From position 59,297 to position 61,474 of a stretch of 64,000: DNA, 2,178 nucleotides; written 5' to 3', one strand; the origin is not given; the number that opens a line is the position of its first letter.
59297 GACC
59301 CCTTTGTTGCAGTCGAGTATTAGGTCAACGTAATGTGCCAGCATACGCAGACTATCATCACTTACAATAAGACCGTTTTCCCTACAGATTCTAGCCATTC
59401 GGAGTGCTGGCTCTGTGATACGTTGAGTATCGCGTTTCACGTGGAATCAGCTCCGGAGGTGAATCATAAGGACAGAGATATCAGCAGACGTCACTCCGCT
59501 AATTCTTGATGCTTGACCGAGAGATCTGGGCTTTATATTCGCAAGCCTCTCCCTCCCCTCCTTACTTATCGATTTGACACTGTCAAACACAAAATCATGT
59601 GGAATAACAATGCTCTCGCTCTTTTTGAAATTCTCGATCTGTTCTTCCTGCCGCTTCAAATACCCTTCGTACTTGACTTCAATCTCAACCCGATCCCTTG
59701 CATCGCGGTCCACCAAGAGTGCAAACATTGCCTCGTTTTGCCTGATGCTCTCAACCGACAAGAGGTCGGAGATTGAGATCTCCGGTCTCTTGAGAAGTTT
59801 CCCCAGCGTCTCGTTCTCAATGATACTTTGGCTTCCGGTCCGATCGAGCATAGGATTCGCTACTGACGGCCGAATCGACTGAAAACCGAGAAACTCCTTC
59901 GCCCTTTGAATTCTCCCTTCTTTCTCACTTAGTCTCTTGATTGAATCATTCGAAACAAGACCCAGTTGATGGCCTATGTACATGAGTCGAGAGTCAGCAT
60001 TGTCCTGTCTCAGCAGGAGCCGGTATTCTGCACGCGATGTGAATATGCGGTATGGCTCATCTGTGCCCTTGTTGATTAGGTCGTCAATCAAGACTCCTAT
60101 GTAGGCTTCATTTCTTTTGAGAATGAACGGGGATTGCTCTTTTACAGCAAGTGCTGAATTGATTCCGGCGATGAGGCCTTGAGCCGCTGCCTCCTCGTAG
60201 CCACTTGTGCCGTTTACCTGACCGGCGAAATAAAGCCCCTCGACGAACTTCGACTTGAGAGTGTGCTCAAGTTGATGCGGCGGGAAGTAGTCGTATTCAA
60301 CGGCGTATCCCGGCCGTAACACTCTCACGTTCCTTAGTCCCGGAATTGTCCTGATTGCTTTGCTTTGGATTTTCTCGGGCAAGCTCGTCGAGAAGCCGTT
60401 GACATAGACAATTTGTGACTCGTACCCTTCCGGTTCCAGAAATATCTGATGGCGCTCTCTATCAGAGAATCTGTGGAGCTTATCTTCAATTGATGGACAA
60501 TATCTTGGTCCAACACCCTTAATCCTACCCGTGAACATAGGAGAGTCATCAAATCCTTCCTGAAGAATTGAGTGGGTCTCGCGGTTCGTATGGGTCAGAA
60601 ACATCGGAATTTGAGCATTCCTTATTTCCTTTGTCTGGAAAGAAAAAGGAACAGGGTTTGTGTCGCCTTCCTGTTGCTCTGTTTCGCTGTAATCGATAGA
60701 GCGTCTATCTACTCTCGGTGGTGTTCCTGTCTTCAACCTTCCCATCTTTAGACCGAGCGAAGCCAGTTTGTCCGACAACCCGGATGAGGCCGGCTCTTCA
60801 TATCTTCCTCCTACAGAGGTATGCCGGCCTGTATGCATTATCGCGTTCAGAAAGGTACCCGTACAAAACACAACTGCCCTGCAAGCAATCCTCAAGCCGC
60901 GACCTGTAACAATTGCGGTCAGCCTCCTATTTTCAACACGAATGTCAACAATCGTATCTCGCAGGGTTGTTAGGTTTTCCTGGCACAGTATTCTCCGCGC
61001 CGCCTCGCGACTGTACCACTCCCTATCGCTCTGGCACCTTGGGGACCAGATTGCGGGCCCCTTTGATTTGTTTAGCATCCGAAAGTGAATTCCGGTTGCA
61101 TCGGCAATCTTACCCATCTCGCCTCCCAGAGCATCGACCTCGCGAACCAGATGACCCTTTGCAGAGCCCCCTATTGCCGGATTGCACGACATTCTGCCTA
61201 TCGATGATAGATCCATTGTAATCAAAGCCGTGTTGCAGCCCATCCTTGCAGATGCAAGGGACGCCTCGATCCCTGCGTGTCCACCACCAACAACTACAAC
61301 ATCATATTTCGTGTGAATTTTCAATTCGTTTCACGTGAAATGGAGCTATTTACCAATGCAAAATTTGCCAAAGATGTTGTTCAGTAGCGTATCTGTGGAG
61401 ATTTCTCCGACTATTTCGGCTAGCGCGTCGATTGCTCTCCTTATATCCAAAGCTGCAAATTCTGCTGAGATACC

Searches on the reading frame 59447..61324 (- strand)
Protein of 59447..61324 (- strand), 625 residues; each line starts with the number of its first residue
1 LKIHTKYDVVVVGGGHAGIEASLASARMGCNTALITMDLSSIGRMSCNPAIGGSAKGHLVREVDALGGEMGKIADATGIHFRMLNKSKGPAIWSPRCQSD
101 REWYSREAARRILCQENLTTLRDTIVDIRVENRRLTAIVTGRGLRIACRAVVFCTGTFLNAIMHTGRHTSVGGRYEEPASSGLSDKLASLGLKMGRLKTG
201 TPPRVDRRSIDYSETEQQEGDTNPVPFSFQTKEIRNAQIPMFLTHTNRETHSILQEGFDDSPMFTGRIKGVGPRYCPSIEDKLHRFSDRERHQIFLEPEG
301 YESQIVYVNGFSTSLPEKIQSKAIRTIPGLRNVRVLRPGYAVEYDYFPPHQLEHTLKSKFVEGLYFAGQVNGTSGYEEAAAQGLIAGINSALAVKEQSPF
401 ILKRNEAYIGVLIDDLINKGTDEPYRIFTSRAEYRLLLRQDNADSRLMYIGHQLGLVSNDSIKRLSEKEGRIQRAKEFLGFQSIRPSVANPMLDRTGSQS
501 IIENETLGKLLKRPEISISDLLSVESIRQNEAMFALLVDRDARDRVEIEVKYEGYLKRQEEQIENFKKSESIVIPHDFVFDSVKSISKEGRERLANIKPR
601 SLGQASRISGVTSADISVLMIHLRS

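Call 67: search_protein_families(library=pfam, proteins=[window:59447-61324:-], max_evalue=0.00001)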
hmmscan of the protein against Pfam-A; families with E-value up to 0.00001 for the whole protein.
window:59447-61324:- (625 aa): 5 families
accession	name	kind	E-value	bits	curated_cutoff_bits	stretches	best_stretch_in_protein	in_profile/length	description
PF01134.28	GIDA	-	6e-160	533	22.1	1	8-397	1-390/391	Glucose inhibited division protein A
PF13932.14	SAM_GIDA_C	-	2.9e-22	78.7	27.1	1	564-620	1-57/57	tRNA modifying enzyme MnmG/GidA C-terminal helical bundle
PF21680.2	GIDA_C_1st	-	1.9e-15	57.8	24.7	1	462-560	4-96/96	tRNA modifying enzyme MnmG/GidA C-terminal helical domain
PF12831.13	FAD_oxidored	-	9.1e-10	38.8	27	1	8-244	1-227/416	FAD dependent oxidoreductase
PF07992.20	Pyr_redox_2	-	7.3e-06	26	26.1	0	7-160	1-112/291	Pyridine nucleotide-disulphide oxidoreductase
